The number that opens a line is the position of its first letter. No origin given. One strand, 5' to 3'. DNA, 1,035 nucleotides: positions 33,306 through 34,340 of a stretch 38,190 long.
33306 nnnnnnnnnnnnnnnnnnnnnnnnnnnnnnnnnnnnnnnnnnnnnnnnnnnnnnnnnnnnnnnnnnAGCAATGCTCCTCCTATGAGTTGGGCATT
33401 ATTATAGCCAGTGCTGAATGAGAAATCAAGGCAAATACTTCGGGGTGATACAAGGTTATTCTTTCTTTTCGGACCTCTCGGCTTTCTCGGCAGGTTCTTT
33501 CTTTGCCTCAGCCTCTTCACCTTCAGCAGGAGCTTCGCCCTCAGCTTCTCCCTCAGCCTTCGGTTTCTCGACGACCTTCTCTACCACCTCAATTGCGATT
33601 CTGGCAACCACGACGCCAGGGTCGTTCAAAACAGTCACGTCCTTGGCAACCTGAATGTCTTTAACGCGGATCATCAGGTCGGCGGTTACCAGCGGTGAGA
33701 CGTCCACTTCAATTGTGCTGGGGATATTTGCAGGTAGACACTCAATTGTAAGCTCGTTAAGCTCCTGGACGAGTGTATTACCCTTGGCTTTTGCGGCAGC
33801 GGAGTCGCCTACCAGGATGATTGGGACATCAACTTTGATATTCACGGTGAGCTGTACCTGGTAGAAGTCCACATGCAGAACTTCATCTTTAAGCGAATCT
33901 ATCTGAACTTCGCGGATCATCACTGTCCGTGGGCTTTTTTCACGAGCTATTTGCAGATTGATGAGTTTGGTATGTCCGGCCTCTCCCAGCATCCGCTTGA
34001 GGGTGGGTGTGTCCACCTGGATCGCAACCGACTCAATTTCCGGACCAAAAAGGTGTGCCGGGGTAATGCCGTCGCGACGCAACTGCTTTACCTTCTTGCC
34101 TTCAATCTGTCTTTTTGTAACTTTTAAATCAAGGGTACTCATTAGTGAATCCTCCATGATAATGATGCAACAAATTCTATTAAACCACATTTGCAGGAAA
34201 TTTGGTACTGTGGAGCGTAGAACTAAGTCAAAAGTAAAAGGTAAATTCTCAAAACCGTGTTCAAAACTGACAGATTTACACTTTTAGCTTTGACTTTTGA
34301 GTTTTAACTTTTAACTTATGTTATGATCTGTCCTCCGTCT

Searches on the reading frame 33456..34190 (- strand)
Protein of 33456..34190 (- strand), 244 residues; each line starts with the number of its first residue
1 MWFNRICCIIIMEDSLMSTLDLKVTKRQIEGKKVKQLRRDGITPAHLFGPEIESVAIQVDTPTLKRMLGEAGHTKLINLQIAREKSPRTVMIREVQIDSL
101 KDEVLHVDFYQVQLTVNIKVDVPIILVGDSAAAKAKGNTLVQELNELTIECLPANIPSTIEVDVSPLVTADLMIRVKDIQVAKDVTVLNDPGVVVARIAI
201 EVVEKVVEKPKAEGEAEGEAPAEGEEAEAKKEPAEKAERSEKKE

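Call 38: search_protein_families(library=pfam, proteins=[window:33456-34190:-], max_evalue=0.00001)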
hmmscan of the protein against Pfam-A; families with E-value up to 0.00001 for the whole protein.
window:33456-34190:- (244 aa): 2 families
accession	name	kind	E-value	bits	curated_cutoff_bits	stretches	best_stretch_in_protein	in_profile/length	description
PF14693.11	Ribosomal_TL5_C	-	9e-20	71.3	27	1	118-199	2-81/84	Ribosomal protein TL5, C-terminal domain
PF01386.24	Ribosomal_L25p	-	2.1e-19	70.2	23.6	1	22-109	1-82/82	Ribosomal L25p family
